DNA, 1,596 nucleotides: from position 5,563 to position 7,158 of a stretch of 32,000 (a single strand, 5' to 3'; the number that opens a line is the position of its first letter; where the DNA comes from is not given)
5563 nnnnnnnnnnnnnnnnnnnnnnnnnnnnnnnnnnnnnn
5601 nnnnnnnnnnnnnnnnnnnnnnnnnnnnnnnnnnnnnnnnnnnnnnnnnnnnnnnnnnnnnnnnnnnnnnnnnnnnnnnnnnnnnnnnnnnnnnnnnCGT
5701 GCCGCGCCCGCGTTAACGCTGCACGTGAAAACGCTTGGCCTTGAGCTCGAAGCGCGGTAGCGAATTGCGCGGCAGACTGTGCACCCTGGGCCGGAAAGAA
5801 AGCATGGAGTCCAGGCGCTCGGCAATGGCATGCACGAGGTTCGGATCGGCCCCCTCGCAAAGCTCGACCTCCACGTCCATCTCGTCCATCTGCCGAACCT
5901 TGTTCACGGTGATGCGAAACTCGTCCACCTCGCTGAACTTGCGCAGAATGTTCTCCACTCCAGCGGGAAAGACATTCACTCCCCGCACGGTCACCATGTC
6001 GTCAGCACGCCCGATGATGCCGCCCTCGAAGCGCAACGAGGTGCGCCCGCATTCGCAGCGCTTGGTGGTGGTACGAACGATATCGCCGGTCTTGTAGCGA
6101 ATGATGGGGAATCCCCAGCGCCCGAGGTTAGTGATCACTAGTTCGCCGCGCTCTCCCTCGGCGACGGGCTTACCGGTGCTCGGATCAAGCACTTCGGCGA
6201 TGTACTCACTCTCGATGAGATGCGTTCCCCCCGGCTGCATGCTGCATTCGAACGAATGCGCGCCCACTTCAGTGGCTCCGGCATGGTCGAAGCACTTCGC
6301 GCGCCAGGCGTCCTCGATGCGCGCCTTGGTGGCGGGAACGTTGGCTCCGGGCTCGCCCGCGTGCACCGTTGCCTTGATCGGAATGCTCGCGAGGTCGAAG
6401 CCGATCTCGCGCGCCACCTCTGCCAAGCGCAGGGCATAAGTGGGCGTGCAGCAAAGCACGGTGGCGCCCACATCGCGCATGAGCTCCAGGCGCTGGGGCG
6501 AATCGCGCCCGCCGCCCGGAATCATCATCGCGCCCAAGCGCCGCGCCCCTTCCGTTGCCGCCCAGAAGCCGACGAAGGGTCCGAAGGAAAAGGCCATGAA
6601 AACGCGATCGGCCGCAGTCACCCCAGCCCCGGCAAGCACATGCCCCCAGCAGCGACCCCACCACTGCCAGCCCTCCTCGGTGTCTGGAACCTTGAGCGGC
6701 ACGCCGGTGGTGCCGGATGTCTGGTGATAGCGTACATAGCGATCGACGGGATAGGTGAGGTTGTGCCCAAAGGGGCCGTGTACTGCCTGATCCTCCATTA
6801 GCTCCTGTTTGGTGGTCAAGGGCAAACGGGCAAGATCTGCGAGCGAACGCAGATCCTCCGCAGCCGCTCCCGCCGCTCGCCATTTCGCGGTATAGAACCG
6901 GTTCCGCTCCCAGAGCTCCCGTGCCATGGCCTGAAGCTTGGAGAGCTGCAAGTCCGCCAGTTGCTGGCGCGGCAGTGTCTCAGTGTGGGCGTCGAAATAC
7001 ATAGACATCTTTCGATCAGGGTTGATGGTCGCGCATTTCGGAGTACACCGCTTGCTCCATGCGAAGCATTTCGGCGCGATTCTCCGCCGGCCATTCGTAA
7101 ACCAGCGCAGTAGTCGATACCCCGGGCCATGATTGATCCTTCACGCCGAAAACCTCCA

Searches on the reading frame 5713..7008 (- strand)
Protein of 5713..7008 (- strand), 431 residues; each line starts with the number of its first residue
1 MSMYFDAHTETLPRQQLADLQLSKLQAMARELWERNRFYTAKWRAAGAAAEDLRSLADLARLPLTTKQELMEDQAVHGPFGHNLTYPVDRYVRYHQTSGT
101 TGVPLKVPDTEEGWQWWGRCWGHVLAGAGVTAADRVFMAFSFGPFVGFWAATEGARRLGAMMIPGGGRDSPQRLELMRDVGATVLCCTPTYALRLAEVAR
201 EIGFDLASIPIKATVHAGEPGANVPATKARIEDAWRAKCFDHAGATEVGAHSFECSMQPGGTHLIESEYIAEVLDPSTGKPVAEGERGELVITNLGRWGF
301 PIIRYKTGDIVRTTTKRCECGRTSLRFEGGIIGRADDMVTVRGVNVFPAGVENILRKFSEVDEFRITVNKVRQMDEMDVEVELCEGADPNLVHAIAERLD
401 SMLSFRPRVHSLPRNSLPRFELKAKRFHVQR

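Call 5: search_protein_families(library=pfam, proteins=[window:5713-7008:-], max_evalue=0.01)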
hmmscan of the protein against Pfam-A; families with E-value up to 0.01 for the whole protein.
window:5713-7008:- (431 aa): 2 families
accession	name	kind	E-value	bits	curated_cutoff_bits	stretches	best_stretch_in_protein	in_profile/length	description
PF14535.12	AMP-binding_C_2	-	1.2e-16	61.2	25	1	343-428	1-93/96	AMP-binding enzyme C-terminal domain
PF00501.34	AMP-binding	-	5.9e-11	42.2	29.9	1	97-293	170-375/384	AMP-binding enzyme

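Call 6: search_protein_families(library=ncbifam, proteins=[window:5713-7008:-], max_evalue=0.01)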
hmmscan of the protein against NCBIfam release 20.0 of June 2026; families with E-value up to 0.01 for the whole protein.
window:5713-7008:- (431 aa): 29 families (the best 25 are shown)
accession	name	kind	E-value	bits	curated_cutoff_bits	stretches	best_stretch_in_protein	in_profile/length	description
NF041878.1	paak_haloarch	equivalog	2e-87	293.5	700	1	8-408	4-402/427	phenylacetate--CoA ligase PaaK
TIGR02155.1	PA_CoA_ligase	equivalog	1.8e-76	257.4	646.3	1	10-429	1-420/422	phenylacetate--CoA ligase PaaK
NF053551.1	FlxY_rubin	equivalog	4.9e-56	190.3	520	1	12-422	4-410/424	flexirubin biosynthesis putative acyl-CoA ligase FlxY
NF045666.1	DVU1553_fam_AMP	equivalog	8.5e-41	140.1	300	1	8-326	14-323/331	DVU_1553 family AMP-dependent CoA ligase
NF041217.1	BagE_FevW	exception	3.8e-31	108.5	800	1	50-427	35-402/424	bagremycin/ferroverdin synthetase BagE/FevW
TIGR03335.1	F390_ftsA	equivalog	7.7e-31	107.3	458.7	1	4-328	1-324/445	coenzyme F390 synthetase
TIGR01733.1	AA-adenyl-dom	subfamily_domain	2.2e-09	36.6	317.4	1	90-293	123-325/409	amino acid adenylation domain-containing protein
NF005801.1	PRK07656.1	equivalog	1.6e-08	33.6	657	2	94-217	169-289/500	FadD3 family acyl-CoA ligase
NF009071.0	PRK12406.1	subfamily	4.2e-08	32.1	701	1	97-363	161-430/510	acyl-CoA synthetase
TIGR02304.1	aden_form_hyp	equivalog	3.9e-06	26.1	251.9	1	291-374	283-371/430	F390 synthetase-related protein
NF047394.1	AcylCoAsynMbcS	equivalog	2.6e-05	23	850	1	97-364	178-446/525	acyl-CoA synthetase MbcS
TIGR02262.1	benz_CoA_lig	subfamily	2.7e-05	23.1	375.25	1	89-363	161-434/508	benzoate-CoA ligase family protein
NF006167.0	PRK08308.1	equivalog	8.6e-05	21.6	513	1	331-364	309-342/414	acyl-CoA synthetase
NF005702.0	PRK07514.1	subfamily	0.00021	19.8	558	1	319-403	384-468/506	malonyl-CoA synthase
NF004837.0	PRK06187.1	subfamily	0.00026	19.4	476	1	332-367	419-454/531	long-chain-fatty-acid--CoA ligase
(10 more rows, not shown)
